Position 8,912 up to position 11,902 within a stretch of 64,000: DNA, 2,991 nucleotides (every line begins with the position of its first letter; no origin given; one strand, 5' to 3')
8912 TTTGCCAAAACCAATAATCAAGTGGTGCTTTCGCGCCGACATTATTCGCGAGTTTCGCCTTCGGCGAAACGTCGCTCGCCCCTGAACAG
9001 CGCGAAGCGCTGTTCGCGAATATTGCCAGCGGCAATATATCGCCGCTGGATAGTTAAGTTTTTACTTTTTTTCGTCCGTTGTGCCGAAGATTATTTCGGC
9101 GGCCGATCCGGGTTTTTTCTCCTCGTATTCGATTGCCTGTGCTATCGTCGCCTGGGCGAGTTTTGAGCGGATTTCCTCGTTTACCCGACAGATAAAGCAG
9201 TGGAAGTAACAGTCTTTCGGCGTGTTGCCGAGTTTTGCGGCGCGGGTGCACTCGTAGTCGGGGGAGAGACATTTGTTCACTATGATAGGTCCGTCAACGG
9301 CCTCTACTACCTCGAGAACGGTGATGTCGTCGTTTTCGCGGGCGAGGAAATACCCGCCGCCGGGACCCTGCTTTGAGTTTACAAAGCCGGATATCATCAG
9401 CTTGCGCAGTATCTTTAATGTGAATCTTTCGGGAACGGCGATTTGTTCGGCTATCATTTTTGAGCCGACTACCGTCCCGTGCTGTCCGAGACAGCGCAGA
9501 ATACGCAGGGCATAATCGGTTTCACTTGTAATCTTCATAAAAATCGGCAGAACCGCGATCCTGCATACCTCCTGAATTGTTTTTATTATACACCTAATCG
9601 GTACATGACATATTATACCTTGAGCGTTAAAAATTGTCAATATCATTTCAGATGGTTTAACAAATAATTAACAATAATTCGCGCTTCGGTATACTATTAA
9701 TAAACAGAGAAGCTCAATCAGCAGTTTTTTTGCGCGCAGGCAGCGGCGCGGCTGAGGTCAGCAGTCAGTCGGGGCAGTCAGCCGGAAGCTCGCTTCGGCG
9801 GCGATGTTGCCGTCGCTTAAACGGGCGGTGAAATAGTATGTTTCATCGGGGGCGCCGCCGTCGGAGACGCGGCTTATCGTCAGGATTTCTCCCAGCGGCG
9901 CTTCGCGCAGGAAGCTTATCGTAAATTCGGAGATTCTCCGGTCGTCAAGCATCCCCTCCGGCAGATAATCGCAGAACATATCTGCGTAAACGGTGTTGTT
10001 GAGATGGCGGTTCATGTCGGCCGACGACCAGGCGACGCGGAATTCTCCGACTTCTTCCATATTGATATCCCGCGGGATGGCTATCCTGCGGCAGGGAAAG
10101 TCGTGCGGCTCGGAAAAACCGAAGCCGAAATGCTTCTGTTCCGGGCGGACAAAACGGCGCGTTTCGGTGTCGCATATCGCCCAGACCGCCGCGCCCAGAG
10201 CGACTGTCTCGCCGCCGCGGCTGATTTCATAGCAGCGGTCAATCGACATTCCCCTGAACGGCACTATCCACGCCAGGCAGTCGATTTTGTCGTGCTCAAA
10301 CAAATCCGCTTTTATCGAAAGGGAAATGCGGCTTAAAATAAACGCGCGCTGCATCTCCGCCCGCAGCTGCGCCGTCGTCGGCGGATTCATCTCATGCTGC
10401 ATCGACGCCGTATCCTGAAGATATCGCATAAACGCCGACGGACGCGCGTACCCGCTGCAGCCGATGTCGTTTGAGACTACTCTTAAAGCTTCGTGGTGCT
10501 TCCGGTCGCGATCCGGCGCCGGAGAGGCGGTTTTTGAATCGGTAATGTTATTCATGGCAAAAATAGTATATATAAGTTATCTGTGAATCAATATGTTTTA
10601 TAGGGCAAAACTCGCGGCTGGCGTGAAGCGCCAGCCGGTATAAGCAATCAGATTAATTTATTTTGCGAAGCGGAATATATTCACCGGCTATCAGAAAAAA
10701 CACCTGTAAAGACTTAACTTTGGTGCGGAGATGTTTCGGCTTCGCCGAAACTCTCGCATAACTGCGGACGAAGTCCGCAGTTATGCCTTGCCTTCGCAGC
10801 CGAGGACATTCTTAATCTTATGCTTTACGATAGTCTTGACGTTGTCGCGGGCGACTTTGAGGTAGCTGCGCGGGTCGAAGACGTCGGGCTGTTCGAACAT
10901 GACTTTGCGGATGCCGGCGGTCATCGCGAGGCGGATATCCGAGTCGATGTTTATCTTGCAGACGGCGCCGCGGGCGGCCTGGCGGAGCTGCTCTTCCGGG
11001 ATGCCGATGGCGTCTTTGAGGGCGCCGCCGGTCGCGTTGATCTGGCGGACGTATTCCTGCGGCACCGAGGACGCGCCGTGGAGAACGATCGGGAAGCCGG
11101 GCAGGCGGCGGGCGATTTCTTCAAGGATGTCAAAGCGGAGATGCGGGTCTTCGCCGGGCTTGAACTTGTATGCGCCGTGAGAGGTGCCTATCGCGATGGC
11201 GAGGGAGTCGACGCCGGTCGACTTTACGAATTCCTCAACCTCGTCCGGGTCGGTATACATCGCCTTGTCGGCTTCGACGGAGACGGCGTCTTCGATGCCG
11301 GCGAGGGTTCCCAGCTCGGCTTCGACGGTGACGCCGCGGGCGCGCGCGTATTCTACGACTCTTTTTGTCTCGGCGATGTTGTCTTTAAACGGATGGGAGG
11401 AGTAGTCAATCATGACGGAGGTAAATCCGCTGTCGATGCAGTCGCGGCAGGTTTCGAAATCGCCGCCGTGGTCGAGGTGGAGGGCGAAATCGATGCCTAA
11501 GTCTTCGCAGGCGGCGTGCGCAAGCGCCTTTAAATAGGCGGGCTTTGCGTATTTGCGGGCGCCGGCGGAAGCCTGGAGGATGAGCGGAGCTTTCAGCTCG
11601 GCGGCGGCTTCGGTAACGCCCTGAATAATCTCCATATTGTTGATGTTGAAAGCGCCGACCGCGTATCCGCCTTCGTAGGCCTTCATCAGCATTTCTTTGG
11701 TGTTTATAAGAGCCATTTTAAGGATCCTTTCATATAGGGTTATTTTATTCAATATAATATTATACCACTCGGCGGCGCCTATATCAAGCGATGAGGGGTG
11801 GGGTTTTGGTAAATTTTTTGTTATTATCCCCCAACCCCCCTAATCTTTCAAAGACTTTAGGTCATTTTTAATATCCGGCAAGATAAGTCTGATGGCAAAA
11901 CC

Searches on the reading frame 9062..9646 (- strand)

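Call 66: search_protein_families(library=pfam, proteins=[window:9062-9646:-], max_evalue=0.001)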
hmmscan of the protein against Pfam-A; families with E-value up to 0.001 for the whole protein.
window:9062-9646:- (194 aa): 1 family
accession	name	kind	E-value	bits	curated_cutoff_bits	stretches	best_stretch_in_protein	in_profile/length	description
PF02082.26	Rrf2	-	2.5e-27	96.1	30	1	39-172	1-130/132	Iron-dependent Transcriptional regulator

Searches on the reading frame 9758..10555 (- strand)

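Call 66: search_protein_families(library=pfam, proteins=[window:9758-10555:-], max_evalue=0.001)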
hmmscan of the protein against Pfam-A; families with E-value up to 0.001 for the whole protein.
window:9758-10555:- (265 aa): 3 families
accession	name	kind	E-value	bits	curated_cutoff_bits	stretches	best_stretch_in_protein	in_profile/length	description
PF20791.3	Acyl-ACP_TE_C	-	2.9e-11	43.9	21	1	166-233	6-73/101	Acyl-ACP thioesterase C-terminal domain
PF01643.23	Acyl-ACP_TE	-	2.5e-07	30.9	23.7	1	19-137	3-122/131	Acyl-ACP thioesterase N-terminal domain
PF13279.12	4HBT_2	-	1.5e-05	25.9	25.5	0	61-137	35-113/122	Thioesterase-like superfamily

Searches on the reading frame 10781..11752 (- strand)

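Call 66: search_protein_families(library=pfam, proteins=[window:10781-11752:-], max_evalue=0.001)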
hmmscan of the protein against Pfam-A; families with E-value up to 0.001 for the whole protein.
window:10781-11752:- (323 aa): 1 family
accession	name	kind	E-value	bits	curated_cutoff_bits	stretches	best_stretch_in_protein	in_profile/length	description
PF01116.26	F_bP_aldolase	-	2.4e-101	339.4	25.5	1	17-322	2-277/277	Fructose-bisphosphate aldolase class-II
